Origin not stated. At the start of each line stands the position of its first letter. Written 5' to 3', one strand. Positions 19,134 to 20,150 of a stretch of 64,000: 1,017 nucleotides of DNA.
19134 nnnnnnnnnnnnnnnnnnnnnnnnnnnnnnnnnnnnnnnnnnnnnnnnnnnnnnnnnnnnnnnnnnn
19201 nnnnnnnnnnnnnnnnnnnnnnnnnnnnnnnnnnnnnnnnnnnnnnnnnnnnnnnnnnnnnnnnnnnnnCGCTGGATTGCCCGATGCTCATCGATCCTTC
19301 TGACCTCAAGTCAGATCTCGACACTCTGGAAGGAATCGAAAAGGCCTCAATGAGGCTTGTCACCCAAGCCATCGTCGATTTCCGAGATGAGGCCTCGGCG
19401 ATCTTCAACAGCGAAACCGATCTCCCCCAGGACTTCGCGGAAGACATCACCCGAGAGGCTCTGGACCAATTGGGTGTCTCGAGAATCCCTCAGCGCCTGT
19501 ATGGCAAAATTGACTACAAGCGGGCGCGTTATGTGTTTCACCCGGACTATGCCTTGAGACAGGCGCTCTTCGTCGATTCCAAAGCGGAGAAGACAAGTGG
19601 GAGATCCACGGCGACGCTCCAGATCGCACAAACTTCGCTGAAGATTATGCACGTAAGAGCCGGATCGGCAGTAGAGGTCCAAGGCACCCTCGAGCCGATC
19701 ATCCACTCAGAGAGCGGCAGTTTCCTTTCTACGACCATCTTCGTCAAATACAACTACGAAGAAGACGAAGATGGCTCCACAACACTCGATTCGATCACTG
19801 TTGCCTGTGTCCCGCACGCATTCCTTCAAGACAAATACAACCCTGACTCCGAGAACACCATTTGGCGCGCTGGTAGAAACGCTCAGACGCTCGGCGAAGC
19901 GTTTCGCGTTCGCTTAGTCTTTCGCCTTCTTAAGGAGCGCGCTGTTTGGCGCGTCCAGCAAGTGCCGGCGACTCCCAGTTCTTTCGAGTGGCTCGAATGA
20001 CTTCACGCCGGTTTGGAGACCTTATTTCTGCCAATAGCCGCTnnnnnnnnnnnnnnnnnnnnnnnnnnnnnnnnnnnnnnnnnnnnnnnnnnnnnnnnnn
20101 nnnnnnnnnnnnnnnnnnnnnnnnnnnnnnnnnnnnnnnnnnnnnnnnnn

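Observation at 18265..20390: AT-rich islet encoding a candidate novel Type II R-M pair (beta-class SPPY methyltransferase + PD-x9-DxK nuclease)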

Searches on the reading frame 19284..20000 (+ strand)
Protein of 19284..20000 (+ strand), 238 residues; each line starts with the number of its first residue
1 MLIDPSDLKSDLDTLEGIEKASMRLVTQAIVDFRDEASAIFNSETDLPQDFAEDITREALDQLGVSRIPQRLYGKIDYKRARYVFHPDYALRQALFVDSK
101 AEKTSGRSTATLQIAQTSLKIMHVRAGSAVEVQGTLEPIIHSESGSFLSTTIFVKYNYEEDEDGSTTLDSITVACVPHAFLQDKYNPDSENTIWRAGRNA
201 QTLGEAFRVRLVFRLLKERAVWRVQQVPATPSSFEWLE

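Call 3: search_protein_families(library=pfam, proteins=[window:19284-20000:+], max_evalue=1)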
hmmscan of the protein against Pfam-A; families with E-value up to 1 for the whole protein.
window:19284-20000:+ (238 aa): 2 families
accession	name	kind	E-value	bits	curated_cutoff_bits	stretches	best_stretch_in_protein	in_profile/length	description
PF11487.14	RestrictionSfiI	-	1e-46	160.1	25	1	31-226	82-291/292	Type II restriction enzyme SfiI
PF14562.12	Endonuc_BglI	-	8.2e-05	22.4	25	1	152-226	208-285/286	Restriction endonuclease BglI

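Call 4: search_protein_families(library=ncbifam, proteins=[window:19284-20000:+], max_evalue=1)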
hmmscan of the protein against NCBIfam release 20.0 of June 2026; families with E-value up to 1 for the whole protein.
window:19284-20000:+ (238 aa): 1 family
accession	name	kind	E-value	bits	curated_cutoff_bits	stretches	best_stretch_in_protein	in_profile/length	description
TIGR02836.1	spore_IV_A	equivalog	0.12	11.3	459.9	1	6-77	405-473/492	stage IV sporulation protein A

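Call 5: search_protein_families(library=padloc, proteins=[window:19284-20000:+], max_evalue=1)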
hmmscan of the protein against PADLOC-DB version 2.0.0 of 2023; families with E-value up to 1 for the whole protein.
window:19284-20000:+ (238 aa): 1 family
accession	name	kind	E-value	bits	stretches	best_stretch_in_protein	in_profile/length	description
PDLC03559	REase_II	-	1.4e-31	108.1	1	11-227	9-237/269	Type II restriction enzyme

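Call 6: search_solved_structures(query=window:19284-20000:+, max_evalue=1, show_alignments=2)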
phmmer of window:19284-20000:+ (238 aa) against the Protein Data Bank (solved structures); distinct sequences matched with E-value up to 1: 1.
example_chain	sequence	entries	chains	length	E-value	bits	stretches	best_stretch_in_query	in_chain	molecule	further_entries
2ezv_A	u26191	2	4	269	1.9e-30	109.5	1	11-229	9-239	Type II restriction enzyme SfiI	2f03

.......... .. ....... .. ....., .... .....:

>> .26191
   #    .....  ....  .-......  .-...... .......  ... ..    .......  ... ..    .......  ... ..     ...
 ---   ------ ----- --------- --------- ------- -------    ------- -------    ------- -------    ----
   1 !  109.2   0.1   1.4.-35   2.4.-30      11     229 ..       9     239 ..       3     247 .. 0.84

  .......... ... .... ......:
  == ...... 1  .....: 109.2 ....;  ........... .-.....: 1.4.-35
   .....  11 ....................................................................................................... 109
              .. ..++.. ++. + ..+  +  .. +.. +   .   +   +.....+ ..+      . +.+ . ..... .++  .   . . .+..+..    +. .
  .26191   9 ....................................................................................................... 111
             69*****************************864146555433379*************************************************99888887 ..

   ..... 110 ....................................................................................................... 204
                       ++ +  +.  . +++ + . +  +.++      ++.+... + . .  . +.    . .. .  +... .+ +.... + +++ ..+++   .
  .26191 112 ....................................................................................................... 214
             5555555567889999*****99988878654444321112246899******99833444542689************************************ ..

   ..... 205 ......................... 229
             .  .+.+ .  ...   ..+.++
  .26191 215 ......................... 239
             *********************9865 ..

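Call 9: find_homologous_proteins(query=window:19284-20000:+)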
Query window:19284-20000:+ (238 aa): 1679 proteins with E <= 0.001 among 2060 candidates; the best 120 are listed.
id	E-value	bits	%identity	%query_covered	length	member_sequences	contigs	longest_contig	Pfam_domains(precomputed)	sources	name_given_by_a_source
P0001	1.2e-151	521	100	100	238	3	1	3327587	PF11487.15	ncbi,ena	-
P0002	3.5e-126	437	83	100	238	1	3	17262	PF11487.15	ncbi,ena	-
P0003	1.0e-123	429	80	100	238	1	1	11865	PF11487.15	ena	-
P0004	1.4e-123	429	82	100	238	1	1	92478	PF11487.15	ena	-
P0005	2.3e-122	425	81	100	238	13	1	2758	PF11487.15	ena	-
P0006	2.3e-119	415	79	100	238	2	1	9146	PF11487.15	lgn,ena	-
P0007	2.8e-119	415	79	100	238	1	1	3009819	PF11487.15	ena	-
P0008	2.5e-115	402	76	100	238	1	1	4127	PF11487.15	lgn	-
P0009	3.3e-115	401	76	99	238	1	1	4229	PF11487.15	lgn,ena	-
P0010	8.9e-114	397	78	100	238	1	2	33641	PF11487.15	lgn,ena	-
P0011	1.2e-103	364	68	100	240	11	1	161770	PF11487.15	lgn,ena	-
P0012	1.3e-103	364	69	99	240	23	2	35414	PF11487.15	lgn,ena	-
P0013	1.7e-102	360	68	100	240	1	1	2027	PF11487.15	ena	-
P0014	7.6e-102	358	69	100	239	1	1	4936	PF11487.15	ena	-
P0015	2.4e-100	353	69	100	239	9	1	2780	PF11487.15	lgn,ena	-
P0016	5.6e-100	352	69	100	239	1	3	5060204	PF11487.15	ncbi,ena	-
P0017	1.8e-98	347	67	100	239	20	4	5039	PF11487.15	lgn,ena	-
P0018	2.8e-97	343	67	100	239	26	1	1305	PF11487.15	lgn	-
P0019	3.4e-97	343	68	100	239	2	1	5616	PF11487.15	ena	-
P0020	5.2e-93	329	65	100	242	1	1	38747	PF11487.15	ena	-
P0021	3.6e-92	326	64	100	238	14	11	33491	PF11487.15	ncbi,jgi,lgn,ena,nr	ncbi:MAG TPA: SfiI family type II restriction endonuclease [Pyrinomonadaceae bacterium]|nr:SfiI fami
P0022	1.5e-91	324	62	100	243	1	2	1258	PF11487.15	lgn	-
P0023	2.1e-91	324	63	100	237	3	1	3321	PF11487.15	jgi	jgi:hypothetical protein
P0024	1.4e-90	321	60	100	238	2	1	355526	PF11487.15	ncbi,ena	-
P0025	3.8e-90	319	64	100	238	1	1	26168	PF11487.15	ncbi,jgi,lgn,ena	-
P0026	4.1e-90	319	62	100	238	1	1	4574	PF14562.13,PF11487.15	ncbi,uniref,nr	ncbi:type II restriction endonuclease [candidate division KSB3 bacterium]|uniref:Type II restriction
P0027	6.6e-90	319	64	100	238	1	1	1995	PF11487.15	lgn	-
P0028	7.1e-90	319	62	100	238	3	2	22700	PF14562.13,PF11487.15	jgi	jgi:hypothetical protein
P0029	1.1e-89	318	63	99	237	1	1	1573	PF14562.13,PF11487.15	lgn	-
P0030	2.2e-89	317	64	99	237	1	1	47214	PF11487.15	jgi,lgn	jgi:hypothetical protein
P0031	2.7e-89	317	62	99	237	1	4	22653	PF11487.15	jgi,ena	-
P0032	3.8e-89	316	63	99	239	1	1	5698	PF11487.15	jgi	jgi:hypothetical protein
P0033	2.0e-88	314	62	99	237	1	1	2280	PF14562.13,PF11487.15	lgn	-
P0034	2.1e-88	314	63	99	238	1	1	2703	PF11487.15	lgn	-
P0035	2.4e-88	314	61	99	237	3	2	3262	PF14562.13,PF11487.15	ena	-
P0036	5.5e-88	312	61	99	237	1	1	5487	PF14562.13,PF11487.15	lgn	-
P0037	6.5e-88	312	61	99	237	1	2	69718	PF14562.13,PF11487.15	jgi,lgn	jgi:hypothetical protein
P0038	1.0e-87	312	62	99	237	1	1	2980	PF11487.15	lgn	-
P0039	1.5e-87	311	60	100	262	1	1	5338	PF11487.15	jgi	jgi:hypothetical protein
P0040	1.7e-87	311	59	100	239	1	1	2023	PF11487.15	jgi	jgi:hypothetical protein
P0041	1.9e-87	311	61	99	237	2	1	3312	PF14562.13,PF11487.15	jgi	jgi:hypothetical protein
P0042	2.5e-87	310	61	99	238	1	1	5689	PF11487.15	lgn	-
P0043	2.7e-87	310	57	100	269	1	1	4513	PF11487.15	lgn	-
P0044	3.5e-87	310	58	99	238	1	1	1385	PF14562.13,PF11487.15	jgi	-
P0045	3.9e-87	310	63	99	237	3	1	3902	PF14562.13,PF11487.15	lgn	-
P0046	4.2e-87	310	60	99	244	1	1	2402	PF11487.15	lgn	-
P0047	4.3e-87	310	59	99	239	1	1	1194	PF11487.15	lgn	-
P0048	4.4e-87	309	63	100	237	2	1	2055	PF11487.15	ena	-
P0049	4.5e-87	309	62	99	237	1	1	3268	PF11487.15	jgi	-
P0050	5.2e-87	309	61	99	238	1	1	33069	PF11487.15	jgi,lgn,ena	-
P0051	7.5e-87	309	60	99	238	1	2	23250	PF11487.15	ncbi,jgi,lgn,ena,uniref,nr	ncbi:SfiI family type II restriction endonuclease [uncultured Chloroflexus sp.]|uniref:SfiI family t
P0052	9.5e-87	308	60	100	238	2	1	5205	PF11487.15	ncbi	-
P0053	1.0e-86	308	61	99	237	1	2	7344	PF11487.15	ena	-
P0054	1.2e-86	308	62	99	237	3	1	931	PF14562.13,PF11487.15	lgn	-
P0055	1.4e-86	308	60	99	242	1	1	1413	PF11487.15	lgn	-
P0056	1.5e-86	308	62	99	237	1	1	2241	PF14562.13,PF11487.15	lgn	-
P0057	1.6e-86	308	60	100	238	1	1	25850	PF11487.15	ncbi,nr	ncbi:MAG: SfiI family type II restriction endonuclease [Chloroflexi bacterium]|nr:SfiI family type I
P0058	1.6e-86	308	60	99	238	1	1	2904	PF11487.15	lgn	-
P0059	1.7e-86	308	60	99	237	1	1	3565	PF14562.13,PF11487.15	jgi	jgi:hypothetical protein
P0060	2.0e-86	307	62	99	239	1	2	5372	PF14562.13,PF11487.15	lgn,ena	-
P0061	2.4e-86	307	62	99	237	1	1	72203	PF14562.13,PF11487.15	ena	-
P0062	2.4e-86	307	60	100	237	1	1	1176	PF11487.15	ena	-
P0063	2.8e-86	307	60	99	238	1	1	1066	PF14562.13,PF11487.15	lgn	-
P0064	3.2e-86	307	59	99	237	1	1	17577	PF14562.13,PF11487.15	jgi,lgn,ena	-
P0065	3.3e-86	307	63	99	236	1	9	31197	PF11487.15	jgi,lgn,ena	jgi:hypothetical protein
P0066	3.4e-86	307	60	99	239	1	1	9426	PF14562.13,PF11487.15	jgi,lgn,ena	-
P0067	3.6e-86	307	60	99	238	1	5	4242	PF11487.15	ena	-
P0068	4.1e-86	306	61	99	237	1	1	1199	PF11487.15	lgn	-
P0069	4.2e-86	306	62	99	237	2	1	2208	PF11487.15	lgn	-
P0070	4.3e-86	306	59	99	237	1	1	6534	PF14562.13,PF11487.15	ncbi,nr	ncbi:MAG: SfiI family type II restriction endonuclease [Anaerolineae bacterium]|nr:SfiI family type 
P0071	4.9e-86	306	61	100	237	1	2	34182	PF11487.15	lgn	-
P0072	5.5e-86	306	58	99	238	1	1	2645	PF11487.15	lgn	-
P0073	5.6e-86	306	61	99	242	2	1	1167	PF11487.15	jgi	jgi:hypothetical protein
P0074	6.6e-86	306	62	99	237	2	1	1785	PF11487.15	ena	-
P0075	6.6e-86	306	58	100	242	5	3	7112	PF11487.15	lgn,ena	-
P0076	6.7e-86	306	59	99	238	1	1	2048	PF11487.15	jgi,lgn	-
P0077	6.8e-86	306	59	99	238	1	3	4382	PF11487.15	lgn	-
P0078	6.9e-86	306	61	100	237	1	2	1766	PF14562.13,PF11487.15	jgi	jgi:hypothetical protein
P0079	7.0e-86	306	60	99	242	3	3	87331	PF11487.15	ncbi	-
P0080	7.6e-86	305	62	100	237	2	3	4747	PF11487.15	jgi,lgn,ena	-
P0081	7.6e-86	305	60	100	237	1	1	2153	PF11487.15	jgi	jgi:hypothetical protein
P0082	7.6e-86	305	61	99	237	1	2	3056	PF14562.13,PF11487.15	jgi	jgi:hypothetical protein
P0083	8.2e-86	305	61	99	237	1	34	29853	PF14562.13,PF11487.15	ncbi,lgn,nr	ncbi:MAG: BglI family type II restriction endonuclease [Anaerolineales bacterium]|nr:BglI family typ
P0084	9.3e-86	305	62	100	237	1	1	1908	PF11487.15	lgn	-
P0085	1.0e-85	305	61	100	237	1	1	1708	PF11487.15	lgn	-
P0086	1.1e-85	305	60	99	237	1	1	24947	PF14562.13,PF11487.15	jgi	jgi:hypothetical protein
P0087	1.1e-85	305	58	100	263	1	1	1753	PF11487.15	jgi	jgi:Type II restriction enzyme SfiI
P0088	1.2e-85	305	62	100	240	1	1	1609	PF11487.15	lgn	-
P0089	1.2e-85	305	59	99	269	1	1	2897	PF11487.15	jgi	jgi:hypothetical protein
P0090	1.2e-85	305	61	99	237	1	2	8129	PF11487.15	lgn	-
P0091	1.3e-85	305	64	95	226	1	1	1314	PF11487.15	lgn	-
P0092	1.6e-85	304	59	99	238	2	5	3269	PF14562.13,PF11487.15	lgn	-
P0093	1.6e-85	304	58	99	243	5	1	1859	PF11487.15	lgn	-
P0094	1.7e-85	304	62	99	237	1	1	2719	PF11487.15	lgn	-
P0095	1.7e-85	304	61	99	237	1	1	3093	PF14562.13,PF11487.15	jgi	jgi:hypothetical protein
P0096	1.8e-85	304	61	99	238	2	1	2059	PF11487.15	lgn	-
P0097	1.8e-85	304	59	100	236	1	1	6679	PF11487.15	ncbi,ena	-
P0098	1.8e-85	304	61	99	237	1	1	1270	PF14562.13,PF11487.15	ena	-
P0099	1.9e-85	304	60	100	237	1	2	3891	PF11487.15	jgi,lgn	jgi:hypothetical protein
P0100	2.0e-85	304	61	99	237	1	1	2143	PF11487.15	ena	-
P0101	2.1e-85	304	61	99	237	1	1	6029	PF14562.13,PF11487.15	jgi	jgi:hypothetical protein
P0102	2.1e-85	304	61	99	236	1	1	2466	PF11487.15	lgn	-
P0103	2.2e-85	304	59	99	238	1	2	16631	PF14562.13,PF11487.15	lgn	-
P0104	2.4e-85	304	59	99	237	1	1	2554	PF14562.13,PF11487.15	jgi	-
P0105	2.5e-85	304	59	99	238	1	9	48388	PF14562.13,PF11487.15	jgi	jgi:hypothetical protein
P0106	2.7e-85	304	61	99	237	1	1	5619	PF14562.13,PF11487.15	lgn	-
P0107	2.7e-85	304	61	99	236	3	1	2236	PF14562.13,PF11487.15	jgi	jgi:hypothetical protein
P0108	2.9e-85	304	59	99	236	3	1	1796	PF14562.13,PF11487.15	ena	-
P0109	2.9e-85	304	59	100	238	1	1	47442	PF14562.13,PF11487.15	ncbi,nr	ncbi:MAG: BglI family type II restriction endonuclease [Caldilineaceae bacterium]|nr:BglI family typ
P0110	3.0e-85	303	61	99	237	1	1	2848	PF11487.15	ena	-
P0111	3.2e-85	303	61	99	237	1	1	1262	PF14562.13,PF11487.15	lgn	-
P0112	3.2e-85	303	58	100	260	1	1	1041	PF11487.15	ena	-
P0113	3.3e-85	303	61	99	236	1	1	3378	PF11487.15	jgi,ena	-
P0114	3.4e-85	303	58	99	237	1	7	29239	PF14562.13,PF11487.15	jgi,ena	-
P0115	3.6e-85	303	62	99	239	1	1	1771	PF11487.15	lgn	-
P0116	3.6e-85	303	60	99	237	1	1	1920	PF11487.15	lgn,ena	-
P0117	4.0e-85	303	60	99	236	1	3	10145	PF14562.13,PF11487.15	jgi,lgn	jgi:hypothetical protein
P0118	4.2e-85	303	59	99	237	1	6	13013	PF14562.13,PF11487.15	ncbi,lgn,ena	-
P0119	4.2e-85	303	60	100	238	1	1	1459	PF11487.15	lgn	-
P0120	4.7e-85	303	60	99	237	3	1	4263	PF11487.15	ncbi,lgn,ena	-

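Call 11: find_encoding_contigs(protein=P0001, flank=6000, max_places=3)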
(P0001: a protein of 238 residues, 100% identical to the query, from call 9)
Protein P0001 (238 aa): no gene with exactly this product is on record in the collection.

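Call 12: find_encoding_contigs(protein=P0004, flank=6000, max_places=3)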
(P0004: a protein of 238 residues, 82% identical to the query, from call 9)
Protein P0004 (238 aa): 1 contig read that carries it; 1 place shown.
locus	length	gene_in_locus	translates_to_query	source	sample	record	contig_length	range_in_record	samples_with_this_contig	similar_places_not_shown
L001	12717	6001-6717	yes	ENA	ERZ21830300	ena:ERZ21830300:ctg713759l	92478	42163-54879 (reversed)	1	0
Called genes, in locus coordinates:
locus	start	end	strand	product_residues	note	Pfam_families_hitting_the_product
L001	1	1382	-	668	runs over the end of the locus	-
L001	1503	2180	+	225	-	PF05685:Uma2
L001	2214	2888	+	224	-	PF05685:Uma2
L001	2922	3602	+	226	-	PF05685:Uma2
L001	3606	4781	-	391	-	PF02771:Acyl-CoA_dh_N, PF02770:Acyl-CoA_dh_M, PF00441:Acyl-CoA_dh_1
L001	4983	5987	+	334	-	PF01555:N6_N4_Mtase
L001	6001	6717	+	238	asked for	PF11487:RestrictionSfiI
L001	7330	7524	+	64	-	-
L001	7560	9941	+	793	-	PF03717:PBP_dimer, PF00905:Transpeptidase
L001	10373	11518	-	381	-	PF02595:Gly_kinase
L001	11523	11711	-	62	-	-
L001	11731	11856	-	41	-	-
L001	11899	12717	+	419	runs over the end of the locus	PF00919:UPF0004, PF04055:Radical_SAM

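Call 13: find_encoding_contigs(protein=P0007, flank=6000, max_places=3)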
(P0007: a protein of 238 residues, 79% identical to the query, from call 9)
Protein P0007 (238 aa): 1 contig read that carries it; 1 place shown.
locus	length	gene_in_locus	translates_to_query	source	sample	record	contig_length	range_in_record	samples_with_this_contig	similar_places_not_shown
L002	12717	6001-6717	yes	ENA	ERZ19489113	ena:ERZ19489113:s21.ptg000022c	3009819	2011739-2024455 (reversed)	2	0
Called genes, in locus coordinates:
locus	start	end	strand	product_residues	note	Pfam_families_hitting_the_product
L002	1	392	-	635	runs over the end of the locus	PF06609:TRI12, PF00083:Sugar_tr, PF07690:MFS_1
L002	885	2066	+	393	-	PF04909:Amidohydro_2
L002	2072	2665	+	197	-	-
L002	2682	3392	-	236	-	-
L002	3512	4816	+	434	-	PF00108:Thiolase_N, PF02803:Thiolase_C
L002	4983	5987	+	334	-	PF01555:N6_N4_Mtase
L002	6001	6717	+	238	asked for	PF11487:RestrictionSfiI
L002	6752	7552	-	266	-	PF09509:Hypoth_Ymh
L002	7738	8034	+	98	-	PF13391:HNH_2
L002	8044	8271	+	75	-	-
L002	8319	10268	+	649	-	PF02727:Cu_amine_oxidN2, PF21994:AGAO-like_N2, PF02728:Cu_amine_oxidN3, PF01179:Cu_amine_oxid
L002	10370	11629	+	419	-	PF00202:Aminotran_3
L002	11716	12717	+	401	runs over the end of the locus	PF13407:Peripla_BP_4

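Call 14: find_related_loci(query=window:19284-20000:+, collection=genome_contigs, flank=5000)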
Query window:19284-20000:+ (238 aa) in genome_contigs; peptide patterns used: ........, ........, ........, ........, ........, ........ (x = any residue, [..] = any of these).
89 stretches matched a pattern; 9 encode a relative of the query (tblastn E <= 1e-3); 9 distinct loci.
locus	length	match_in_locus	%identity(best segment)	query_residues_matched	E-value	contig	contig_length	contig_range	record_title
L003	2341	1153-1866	83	1-238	7e-145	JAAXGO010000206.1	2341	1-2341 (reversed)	MAG: Rhodothermales bacterium isolate Plut_88865 filtered_Plut_88865_genomic_contig_138869, whole genome shotgun sequenc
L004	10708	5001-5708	80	1-236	7e-131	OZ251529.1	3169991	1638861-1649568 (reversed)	MAG: Dehalococcoidia bacterium isolate 64543fda-5a3a-48f4-bbbd-4b73dd240877 genome assembly, chromosome: 1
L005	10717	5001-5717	69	1-238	1e-109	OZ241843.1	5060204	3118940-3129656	MAG: Vicinamibacterales bacterium isolate d728d8a6-ce75-4a6f-b799-faf650d2db42 genome assembly, chromosome: 1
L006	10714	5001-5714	64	1-238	1e-102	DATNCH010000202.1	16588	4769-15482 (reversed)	MAG TPA_asm: Pyrinomonadaceae bacterium isolate SMAG_U11209 k141_4601336, whole genome shotgun sequence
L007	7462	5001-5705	59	1-236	7e-93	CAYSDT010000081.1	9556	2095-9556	MAG TPA_asm: uncultured Ardenticatenaceae bacterium isolate binchicken_co256_207 genome assembly, contig: NODE_19739_len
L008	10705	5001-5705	57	1-236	1e-88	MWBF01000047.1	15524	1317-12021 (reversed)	MAG: Chloroflexi bacterium ADurb.Bin325 BWY52_contig000047, whole genome shotgun sequence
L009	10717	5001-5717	67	1-238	3e-107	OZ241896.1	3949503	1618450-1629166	MAG: Vicinamibacterales bacterium isolate 33c84dbd-3a66-4f2e-aaf6-8813f582eb9b genome assembly, chromosome: 1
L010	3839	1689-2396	54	1-238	2e-80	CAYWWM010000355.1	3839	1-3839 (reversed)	MAG TPA_asm: uncultured Solibacteraceae bacterium isolate binchicken_co21_454 genome assembly, contig: NODE_37994_length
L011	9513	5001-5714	51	1-236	3e-71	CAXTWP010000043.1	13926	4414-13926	MAG TPA_asm: uncultured Acidobacteriaceae bacterium isolate public_SRR14722082_metawrap_bin.1 genome assembly, contig: p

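Call 30: find_encoding_contigs(protein=P0002, flank=5000, max_places=3)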
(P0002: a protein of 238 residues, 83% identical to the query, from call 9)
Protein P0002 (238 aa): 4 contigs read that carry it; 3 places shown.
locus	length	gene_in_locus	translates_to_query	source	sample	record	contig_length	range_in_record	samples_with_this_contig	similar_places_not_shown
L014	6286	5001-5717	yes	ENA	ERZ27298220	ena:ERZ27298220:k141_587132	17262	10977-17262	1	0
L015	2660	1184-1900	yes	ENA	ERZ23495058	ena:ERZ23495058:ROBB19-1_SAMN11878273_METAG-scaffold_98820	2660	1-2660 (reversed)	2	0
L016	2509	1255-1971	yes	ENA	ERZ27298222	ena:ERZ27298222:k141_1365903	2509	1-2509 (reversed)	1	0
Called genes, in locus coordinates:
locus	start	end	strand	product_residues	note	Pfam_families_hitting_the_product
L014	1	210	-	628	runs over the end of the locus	PF06609:TRI12, PF07690:MFS_1, PF00083:Sugar_tr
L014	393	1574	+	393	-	PF04909:Amidohydro_2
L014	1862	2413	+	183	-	PF05685:Uma2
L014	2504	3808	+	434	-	PF00108:Thiolase_N, PF02803:Thiolase_C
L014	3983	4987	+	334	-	PF01555:N6_N4_Mtase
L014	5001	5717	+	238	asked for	PF11487:RestrictionSfiI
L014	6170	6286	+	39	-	?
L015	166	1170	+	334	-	PF01555:N6_N4_Mtase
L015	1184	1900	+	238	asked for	PF11487:RestrictionSfiI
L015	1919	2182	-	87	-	-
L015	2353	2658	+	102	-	?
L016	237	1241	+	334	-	PF01555:N6_N4_Mtase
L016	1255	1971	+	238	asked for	PF11487:RestrictionSfiI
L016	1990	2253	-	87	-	-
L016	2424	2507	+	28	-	?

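Call 31: find_encoding_contigs(protein=P0003, flank=5000, max_places=3)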
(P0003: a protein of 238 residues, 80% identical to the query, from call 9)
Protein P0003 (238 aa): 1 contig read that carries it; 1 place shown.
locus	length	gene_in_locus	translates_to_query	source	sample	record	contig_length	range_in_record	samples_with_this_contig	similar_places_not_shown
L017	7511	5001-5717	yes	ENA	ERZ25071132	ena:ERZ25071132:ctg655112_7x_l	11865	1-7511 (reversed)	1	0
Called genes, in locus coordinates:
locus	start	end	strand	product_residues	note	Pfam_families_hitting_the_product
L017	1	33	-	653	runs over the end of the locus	PF00083:Sugar_tr, PF06609:TRI12 (weak), PF07690:MFS_1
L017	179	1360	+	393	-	PF04909:Amidohydro_2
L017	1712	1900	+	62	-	-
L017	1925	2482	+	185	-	PF05685:Uma2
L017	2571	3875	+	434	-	PF00108:Thiolase_N, PF02803:Thiolase_C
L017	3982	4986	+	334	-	PF01555:N6_N4_Mtase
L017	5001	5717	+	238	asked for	PF11487:RestrictionSfiI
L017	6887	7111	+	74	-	PF02727:Cu_amine_oxidN2 (weak)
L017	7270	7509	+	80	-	?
